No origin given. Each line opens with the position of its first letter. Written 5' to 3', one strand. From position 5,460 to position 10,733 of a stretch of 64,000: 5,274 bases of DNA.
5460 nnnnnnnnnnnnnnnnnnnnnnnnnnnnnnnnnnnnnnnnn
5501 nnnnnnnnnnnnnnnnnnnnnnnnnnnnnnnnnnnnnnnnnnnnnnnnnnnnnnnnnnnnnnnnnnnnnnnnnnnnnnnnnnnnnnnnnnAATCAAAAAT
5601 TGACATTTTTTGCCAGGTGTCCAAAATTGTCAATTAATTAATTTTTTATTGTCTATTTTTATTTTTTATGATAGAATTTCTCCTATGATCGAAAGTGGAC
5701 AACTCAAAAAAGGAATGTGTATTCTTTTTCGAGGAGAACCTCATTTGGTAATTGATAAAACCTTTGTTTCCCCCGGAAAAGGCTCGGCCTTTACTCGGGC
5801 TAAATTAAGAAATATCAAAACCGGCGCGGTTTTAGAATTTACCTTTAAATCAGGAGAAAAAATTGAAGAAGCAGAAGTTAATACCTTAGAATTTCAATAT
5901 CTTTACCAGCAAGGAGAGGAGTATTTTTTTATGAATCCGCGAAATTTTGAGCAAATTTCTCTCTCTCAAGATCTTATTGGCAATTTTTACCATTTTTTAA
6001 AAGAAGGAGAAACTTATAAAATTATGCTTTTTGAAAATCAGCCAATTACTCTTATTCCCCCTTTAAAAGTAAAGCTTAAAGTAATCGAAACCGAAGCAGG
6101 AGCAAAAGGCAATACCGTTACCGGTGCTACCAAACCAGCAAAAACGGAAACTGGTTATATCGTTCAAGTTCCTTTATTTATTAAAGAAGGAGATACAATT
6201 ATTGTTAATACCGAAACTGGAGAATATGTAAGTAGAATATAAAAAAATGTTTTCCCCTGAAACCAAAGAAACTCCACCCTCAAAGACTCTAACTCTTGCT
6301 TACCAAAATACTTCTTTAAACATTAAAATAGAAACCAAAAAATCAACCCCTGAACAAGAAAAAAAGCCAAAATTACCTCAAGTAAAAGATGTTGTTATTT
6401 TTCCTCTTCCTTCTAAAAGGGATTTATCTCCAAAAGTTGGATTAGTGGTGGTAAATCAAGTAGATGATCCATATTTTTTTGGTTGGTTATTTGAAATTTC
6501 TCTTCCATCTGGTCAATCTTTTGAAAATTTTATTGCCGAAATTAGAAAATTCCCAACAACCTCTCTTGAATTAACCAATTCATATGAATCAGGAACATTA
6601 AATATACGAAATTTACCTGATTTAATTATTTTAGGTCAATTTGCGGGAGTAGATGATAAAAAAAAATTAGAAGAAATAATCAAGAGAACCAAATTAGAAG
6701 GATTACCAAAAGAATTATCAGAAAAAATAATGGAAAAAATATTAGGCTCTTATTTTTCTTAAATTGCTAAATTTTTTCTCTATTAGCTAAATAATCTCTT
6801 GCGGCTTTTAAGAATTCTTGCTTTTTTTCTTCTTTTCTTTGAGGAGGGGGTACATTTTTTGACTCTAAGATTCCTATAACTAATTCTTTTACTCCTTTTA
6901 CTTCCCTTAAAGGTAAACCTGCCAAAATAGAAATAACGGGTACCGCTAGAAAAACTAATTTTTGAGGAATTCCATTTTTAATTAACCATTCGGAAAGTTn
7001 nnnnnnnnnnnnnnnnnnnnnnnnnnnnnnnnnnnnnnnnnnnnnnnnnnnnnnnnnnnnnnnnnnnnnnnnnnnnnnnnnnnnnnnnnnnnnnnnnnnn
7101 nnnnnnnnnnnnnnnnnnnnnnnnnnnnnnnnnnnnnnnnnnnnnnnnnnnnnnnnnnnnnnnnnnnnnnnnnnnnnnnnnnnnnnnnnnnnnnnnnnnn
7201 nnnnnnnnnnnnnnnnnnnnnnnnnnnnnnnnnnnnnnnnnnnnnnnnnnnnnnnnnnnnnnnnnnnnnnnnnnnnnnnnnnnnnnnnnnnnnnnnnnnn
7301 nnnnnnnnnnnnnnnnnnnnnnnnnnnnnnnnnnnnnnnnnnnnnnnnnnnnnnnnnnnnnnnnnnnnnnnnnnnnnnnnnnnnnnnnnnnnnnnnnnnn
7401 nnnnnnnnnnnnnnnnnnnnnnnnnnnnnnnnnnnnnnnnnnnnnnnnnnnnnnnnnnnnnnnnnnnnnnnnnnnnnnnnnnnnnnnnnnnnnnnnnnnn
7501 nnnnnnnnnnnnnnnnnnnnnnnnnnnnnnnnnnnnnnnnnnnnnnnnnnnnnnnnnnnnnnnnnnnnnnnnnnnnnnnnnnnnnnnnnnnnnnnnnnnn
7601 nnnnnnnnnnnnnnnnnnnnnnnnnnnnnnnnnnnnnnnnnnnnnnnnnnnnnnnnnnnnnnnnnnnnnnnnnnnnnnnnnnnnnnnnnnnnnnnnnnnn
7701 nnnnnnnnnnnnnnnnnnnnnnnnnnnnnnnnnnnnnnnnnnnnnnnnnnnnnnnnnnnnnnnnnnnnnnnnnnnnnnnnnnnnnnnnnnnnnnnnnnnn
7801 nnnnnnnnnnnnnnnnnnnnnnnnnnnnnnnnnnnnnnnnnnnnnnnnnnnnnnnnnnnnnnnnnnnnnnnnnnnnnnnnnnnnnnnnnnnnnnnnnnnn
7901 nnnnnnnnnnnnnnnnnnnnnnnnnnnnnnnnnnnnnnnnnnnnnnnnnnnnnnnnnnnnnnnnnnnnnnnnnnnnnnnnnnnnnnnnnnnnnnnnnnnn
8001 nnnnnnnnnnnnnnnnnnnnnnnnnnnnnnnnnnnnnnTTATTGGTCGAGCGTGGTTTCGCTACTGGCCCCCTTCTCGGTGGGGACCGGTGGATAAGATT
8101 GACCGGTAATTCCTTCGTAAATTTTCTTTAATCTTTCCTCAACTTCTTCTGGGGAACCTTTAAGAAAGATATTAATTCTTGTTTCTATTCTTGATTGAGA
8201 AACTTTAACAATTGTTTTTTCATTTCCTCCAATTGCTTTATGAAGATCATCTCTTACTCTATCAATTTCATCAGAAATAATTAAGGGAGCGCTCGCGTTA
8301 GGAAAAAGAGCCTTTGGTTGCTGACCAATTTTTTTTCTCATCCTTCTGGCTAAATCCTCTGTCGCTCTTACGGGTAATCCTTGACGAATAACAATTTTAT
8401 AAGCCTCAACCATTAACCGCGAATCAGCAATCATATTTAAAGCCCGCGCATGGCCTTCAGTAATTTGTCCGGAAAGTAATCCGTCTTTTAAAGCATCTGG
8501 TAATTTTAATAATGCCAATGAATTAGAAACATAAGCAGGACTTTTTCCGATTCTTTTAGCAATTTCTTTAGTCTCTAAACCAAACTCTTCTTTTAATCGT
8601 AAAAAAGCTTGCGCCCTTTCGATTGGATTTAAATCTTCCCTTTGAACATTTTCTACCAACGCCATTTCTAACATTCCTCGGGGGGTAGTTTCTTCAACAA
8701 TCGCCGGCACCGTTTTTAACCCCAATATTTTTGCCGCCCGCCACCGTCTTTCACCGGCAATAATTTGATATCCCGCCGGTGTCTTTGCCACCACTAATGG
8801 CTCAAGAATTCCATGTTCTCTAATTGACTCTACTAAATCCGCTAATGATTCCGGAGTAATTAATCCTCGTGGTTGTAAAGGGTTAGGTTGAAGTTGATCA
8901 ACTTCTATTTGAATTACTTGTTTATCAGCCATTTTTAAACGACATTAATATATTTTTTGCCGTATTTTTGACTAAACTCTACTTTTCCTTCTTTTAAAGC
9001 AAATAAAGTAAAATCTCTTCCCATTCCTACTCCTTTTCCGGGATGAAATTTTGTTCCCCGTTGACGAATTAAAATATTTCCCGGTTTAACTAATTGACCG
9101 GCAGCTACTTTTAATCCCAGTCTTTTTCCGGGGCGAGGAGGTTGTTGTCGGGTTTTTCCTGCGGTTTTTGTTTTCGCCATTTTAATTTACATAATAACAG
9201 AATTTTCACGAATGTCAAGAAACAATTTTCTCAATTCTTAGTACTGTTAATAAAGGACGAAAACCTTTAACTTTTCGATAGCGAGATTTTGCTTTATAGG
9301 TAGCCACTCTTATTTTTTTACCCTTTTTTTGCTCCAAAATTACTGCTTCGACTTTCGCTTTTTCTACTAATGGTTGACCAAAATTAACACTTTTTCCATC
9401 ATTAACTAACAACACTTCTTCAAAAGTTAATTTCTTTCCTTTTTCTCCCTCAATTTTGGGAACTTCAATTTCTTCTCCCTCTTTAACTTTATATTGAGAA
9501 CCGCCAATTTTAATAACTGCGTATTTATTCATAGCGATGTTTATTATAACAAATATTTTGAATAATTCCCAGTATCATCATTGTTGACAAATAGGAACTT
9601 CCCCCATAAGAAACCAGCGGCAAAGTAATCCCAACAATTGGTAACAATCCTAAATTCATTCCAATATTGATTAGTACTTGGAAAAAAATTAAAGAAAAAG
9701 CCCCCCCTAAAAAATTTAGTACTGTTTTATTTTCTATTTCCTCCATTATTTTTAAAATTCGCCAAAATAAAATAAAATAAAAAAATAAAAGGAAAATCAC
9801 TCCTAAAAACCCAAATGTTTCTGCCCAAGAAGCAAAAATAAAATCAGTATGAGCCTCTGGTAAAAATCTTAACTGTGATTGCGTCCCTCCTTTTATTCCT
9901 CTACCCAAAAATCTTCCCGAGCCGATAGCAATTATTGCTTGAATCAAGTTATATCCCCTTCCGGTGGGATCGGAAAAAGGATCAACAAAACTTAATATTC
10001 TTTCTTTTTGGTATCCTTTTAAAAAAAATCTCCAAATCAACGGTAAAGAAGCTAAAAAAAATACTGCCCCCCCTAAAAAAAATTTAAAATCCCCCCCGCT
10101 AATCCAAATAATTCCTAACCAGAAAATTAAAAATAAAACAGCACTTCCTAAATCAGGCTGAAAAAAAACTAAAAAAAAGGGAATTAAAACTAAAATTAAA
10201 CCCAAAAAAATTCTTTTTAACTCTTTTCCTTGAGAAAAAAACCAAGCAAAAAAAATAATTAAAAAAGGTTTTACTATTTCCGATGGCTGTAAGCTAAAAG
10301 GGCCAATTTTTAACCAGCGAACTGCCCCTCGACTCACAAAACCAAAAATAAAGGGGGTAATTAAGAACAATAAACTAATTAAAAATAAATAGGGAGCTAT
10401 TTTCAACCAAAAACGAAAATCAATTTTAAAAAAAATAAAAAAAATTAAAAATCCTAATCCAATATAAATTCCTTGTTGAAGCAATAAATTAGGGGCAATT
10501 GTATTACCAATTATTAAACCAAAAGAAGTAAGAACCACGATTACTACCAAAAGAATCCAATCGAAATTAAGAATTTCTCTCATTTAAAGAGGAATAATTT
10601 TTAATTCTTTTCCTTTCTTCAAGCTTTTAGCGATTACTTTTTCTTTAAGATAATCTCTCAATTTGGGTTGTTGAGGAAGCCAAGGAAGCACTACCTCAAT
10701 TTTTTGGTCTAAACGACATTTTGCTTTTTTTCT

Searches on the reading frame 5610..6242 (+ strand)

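Call 35: search_protein_families(library=pfam, proteins=[window:5610-6242:+], max_evalue=0.001)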
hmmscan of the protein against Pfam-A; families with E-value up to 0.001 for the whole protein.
window:5610-6242:+ (210 aa): 3 families
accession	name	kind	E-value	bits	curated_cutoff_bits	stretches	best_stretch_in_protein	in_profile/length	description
PF09285.17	Elong-fact-P_C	-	2.4e-25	88.5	25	1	154-209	1-56/56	Elongation factor P, C-terminal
PF08207.18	EFP_N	-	3.8e-21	75.3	23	1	30-85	3-58/58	Elongation factor P (EF-P) KOW-like domain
PF01132.26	EFP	-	2.8e-18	66.1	27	1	94-146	2-54/54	Elongation factor P (EF-P) OB domain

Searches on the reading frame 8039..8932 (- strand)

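Call 35: search_protein_families(library=pfam, proteins=[window:8039-8932:-], max_evalue=0.001)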
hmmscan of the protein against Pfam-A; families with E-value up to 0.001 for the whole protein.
window:8039-8932:- (297 aa): 5 families
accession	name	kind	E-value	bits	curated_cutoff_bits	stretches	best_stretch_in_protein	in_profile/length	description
PF02195.25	ParB_N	-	1.4e-31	108.8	26.3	1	5-97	2-95/95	ParB N-terminal domain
PF17762.8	HTH_ParB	-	3.8e-29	101.3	22.6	1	99-199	1-101/102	ParB HTH domain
PF08535.16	KorB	-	9.2e-06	26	22.3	1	118-155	3-40/89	KorB domain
PF20432.4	Xre-like-HTH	-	0.00062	20.4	25.8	0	107-133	12-38/63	Antitoxin Xre-like helix-turn-helix domain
PF13384.12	HTH_23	-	0.00092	19.4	24.6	0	104-137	5-36/50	Homeodomain-like domain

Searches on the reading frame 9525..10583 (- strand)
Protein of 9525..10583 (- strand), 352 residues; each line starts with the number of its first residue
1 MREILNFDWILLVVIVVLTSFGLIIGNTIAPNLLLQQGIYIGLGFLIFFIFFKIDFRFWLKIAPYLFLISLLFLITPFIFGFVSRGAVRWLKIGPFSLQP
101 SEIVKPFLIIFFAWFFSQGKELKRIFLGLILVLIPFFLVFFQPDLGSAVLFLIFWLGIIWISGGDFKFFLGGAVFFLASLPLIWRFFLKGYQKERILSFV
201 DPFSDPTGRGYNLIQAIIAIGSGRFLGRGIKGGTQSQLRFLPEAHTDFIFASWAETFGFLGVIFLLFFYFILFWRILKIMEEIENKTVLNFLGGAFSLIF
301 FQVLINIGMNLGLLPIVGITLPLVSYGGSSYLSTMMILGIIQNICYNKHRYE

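Call 35: search_protein_families(library=pfam, proteins=[window:9525-10583:-], max_evalue=0.001)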
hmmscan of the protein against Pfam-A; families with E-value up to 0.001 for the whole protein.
window:9525-10583:- (352 aa): 1 family
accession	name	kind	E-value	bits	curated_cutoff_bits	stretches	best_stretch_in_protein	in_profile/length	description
PF01098.24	FTSW_RODA_SPOVE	-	2.9e-94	316.4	26.4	1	15-348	16-354/356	Cell cycle protein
